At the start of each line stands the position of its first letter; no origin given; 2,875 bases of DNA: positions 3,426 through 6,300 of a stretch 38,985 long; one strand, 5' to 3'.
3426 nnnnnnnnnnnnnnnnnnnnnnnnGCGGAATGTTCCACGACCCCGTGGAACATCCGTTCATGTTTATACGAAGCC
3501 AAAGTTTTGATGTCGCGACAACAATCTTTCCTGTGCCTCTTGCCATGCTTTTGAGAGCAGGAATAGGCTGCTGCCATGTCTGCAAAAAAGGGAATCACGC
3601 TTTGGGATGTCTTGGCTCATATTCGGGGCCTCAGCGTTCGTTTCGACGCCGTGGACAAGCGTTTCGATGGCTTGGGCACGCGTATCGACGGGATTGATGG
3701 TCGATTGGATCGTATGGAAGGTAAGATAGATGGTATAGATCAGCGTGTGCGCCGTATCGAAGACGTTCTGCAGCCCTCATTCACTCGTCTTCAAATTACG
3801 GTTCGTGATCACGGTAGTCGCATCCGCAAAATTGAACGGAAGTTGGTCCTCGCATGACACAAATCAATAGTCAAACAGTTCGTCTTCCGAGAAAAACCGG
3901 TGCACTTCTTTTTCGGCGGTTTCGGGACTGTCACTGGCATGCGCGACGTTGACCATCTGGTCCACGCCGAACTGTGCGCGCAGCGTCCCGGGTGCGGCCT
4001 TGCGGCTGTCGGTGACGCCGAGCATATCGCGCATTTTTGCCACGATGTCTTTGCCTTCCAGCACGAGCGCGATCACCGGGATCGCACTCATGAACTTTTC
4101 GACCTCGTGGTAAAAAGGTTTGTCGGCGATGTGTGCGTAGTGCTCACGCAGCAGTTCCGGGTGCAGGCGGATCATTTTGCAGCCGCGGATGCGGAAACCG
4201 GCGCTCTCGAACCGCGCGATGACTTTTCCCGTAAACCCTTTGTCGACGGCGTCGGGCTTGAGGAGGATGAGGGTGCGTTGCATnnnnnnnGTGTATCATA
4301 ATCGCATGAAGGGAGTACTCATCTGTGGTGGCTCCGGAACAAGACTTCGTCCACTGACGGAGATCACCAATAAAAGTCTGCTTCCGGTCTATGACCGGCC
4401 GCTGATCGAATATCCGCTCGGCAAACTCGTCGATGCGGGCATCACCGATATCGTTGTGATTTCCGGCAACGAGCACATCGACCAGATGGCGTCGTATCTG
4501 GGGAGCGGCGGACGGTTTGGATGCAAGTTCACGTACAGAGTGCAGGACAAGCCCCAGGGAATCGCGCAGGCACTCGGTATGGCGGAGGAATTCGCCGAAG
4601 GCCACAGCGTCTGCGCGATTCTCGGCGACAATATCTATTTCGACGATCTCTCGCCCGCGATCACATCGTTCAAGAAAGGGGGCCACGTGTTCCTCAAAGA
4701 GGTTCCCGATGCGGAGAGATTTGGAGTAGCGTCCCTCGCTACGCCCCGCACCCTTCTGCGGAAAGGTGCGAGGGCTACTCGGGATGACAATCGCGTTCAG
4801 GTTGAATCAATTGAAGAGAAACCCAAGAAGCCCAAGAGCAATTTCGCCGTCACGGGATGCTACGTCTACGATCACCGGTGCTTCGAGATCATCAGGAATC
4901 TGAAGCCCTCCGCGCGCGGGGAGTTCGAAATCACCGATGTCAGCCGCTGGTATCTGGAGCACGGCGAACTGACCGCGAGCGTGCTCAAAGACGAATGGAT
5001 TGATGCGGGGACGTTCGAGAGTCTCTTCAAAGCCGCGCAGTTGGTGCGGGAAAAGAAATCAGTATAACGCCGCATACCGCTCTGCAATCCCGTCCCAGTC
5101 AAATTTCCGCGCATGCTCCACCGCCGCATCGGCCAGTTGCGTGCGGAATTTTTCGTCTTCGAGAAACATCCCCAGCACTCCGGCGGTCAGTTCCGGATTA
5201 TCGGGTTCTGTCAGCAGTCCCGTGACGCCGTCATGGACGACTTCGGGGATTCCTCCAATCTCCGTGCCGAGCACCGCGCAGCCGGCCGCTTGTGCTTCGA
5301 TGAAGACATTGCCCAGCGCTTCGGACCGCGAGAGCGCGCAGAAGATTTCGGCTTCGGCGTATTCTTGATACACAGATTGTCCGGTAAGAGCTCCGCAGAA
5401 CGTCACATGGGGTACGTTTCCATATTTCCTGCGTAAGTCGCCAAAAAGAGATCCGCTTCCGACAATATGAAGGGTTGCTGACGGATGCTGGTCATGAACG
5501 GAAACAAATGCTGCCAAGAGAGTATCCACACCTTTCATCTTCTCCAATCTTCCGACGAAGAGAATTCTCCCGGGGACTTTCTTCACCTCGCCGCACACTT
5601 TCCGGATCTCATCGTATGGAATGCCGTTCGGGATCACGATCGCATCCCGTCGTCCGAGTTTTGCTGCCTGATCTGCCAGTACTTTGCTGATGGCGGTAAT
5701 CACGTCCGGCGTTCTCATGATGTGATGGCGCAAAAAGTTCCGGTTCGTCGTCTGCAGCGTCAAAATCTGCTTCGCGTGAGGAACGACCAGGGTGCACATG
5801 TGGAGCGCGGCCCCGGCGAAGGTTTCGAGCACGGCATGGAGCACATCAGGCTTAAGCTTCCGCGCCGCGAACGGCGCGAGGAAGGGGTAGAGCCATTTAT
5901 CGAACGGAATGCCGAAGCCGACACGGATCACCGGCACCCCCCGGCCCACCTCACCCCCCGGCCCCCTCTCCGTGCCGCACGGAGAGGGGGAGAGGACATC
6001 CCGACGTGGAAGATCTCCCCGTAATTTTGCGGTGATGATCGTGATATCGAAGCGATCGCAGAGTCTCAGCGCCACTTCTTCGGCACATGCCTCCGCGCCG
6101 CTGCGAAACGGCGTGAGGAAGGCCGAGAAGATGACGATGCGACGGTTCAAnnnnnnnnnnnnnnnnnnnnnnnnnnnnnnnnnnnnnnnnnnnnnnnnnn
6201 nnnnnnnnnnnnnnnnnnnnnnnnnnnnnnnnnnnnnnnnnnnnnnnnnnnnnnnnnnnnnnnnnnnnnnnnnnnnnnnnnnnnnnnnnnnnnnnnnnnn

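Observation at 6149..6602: AT-rich cassette carrying an Avd/23S-IVS-type four-helix-bundle gene, bounded by 32-nt inverted repeats built from tandem heptamers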

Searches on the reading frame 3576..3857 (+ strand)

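Call 63: search_protein_families(library=pfam, proteins=[window:3576-3857:+], max_evalue=0.001)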
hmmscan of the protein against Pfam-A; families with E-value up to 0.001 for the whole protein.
window:3576-3857:+ (93 aa): 2 families
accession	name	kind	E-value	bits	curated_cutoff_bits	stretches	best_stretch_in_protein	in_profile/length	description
PF23991.1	DUF7310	-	0.00024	21.9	40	1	22-65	24-67/83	Coiled-coil region of unknown function (DUF7310)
PF10779.14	XhlA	-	0.00048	20.7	34.7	0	26-63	9-46/67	Haemolysin XhlA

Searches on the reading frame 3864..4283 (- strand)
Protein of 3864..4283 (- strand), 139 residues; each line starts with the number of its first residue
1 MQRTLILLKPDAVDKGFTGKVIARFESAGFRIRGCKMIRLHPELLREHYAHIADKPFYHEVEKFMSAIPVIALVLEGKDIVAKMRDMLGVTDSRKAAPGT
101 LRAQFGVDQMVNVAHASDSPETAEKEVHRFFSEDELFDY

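Call 63: search_protein_families(library=pfam, proteins=[window:3864-4283:-], max_evalue=0.001)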
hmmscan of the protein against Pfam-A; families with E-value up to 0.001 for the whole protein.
window:3864-4283:- (139 aa): 1 family
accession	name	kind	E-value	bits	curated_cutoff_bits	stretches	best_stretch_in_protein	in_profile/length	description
PF00334.24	NDK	-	6.2e-48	162.5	27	1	2-135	1-134/135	Nucleoside diphosphate kinase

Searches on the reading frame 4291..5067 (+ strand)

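Call 63: search_protein_families(library=pfam, proteins=[window:4291-5067:+], max_evalue=0.001)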
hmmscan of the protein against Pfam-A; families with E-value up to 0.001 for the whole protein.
window:4291-5067:+ (258 aa): 2 families
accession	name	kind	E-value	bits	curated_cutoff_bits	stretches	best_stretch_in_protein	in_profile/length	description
PF00483.29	NTP_transferase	-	8.2e-54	183.2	21.2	1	7-253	1-243/245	Nucleotidyl transferase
PF12804.13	NTP_transf_3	-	5.2e-08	33.7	27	1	8-116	1-98/160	MobA-like NTP transferase domain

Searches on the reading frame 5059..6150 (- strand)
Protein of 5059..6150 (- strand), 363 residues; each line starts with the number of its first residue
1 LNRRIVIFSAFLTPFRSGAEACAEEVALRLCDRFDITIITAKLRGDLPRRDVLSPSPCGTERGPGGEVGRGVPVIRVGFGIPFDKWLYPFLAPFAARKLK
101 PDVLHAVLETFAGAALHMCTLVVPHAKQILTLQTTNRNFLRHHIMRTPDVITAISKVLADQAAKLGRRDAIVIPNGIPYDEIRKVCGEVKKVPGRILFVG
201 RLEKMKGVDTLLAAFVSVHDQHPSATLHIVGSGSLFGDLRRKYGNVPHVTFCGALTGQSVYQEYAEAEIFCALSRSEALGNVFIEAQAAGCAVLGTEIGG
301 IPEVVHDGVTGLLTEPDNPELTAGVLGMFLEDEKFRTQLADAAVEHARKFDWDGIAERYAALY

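Call 4: search_protein_families(library=pfam, proteins=[window:5059-6150:-], max_evalue=0.01)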
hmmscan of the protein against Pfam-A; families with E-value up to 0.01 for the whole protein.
window:5059-6150:- (363 aa): 6 families
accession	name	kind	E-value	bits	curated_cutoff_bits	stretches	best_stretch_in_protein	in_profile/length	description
PF00534.26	Glycos_transf_1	-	1.8e-32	112.7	26.4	1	193-343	15-169/172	Glycosyl transferases group 1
PF13692.12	Glyco_trans_1_4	-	3.6e-30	105.5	27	1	195-326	3-136/142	Glycosyl transferases group 1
PF13439.12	Glyco_transf_4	-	6e-11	43.1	28.5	1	17-179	2-168/170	Glycosyltransferase Family 4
PF13579.12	Glyco_trans_4_4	-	4.7e-07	30.7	29.7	1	17-176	1-158/158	Glycosyl transferase 4-like domain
PF13524.12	Glyco_trans_1_2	-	1.1e-05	25.9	25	1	220-355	10-138/144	Glycosyl transferase-like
PF20706.3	GT4-conflict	-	0.0013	18.2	26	1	133-312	132-327/385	Family 4 Glycosyltransferase in conflict systems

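Call 5: search_protein_families(library=ncbifam, proteins=[window:5059-6150:-], max_evalue=0.01)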
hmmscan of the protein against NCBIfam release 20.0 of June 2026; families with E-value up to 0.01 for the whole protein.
window:5059-6150:- (363 aa): 35 families (the best 25 are shown)
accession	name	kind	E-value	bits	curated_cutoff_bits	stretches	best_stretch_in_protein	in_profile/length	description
TIGR03449.1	mycothiol_MshA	equivalog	6.2e-27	94.5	462.5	1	196-363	223-400/406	D-inositol-3-phosphate glycosyltransferase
NF041876.1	EPS_EpsE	equivalog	1.7e-26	93.4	400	1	158-350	172-380/389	exopolysaccharide biosynthesis GT4 family glycosyltransferase EpsE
TIGR03999.1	thiol_BshA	equivalog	2.7e-22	79.2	273.7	1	134-363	132-370/375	N-acetyl-alpha-D-glucosaminyl L-malate synthase BshA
TIGR04157.1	glyco_rSAM_CFB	subfamily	4.6e-19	68.7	400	1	196-312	230-346/406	TIGR04157 family glycosyltransferase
TIGR03088.1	stp2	hypoth_equivalog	4.8e-19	68.6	409.05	1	97-363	78-370/374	TIGR03088 family PEP-CTERM/XrtA system glycosyltransferase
NF047684.1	TeichurnBiosyTuaC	equivalog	8.6e-17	61.1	550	1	144-346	161-368/391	teichuronic acid biosynthesis protein TuaC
TIGR04063.1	stp3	hypoth_equivalog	1.4e-16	60.4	442.05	1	196-363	216-392/397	TIGR04063 family PEP-CTERM/XrtA system glycosyltransferase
TIGR04047.1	MSMEG_0565_glyc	hypoth_equivalog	3.4e-16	59.3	259.85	1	139-363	130-371/373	MSMEG_0565 family glycosyltransferase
TIGR02149.1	glgA_Coryne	subfamily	1e-15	57.8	302.4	1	194-363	205-387/391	glycogen synthase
NF050063.1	ProtGlycPglJ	equivalog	2e-15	56.9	500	1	136-357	134-357/363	N-acetylgalactosamine-N,N'-diacetylbacillosaminyl-diphospho-undecaprenol 4-alpha-N-acetylgalactosaminyltransferase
NF050056.1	ProtGlycPglH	equivalog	4.8e-14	52.2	600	1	190-361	176-348/354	GalNAc-alpha-(1->4)-GalNAc-alpha-(1->3)-diNAcBac-PP-undecaprenol alpha-1,4-N-acetyl-D-galactosaminyltransferase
NF038229.1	Glyco4_Geo_Pelo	equivalog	2.1e-13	50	400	1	137-363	99-333/338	GPMC system family 4 glycosyltransferase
NF046085.1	XrtY_assoc_Gly1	equivalog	3.2e-13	49.3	400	1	166-363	180-381/387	XrtY-associated glycosyltransferase XYAG1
NF053787.1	GlcN_PG_synth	equivalog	1.9e-12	46.7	480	1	146-359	142-352/361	N-acetylglucosaminyl phosphatidylglycerol synthase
NF011726.0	PRK15179.1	equivalog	9.9e-12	43.9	733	1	218-343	542-674/694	Vi polysaccharide biosynthesis protein TviE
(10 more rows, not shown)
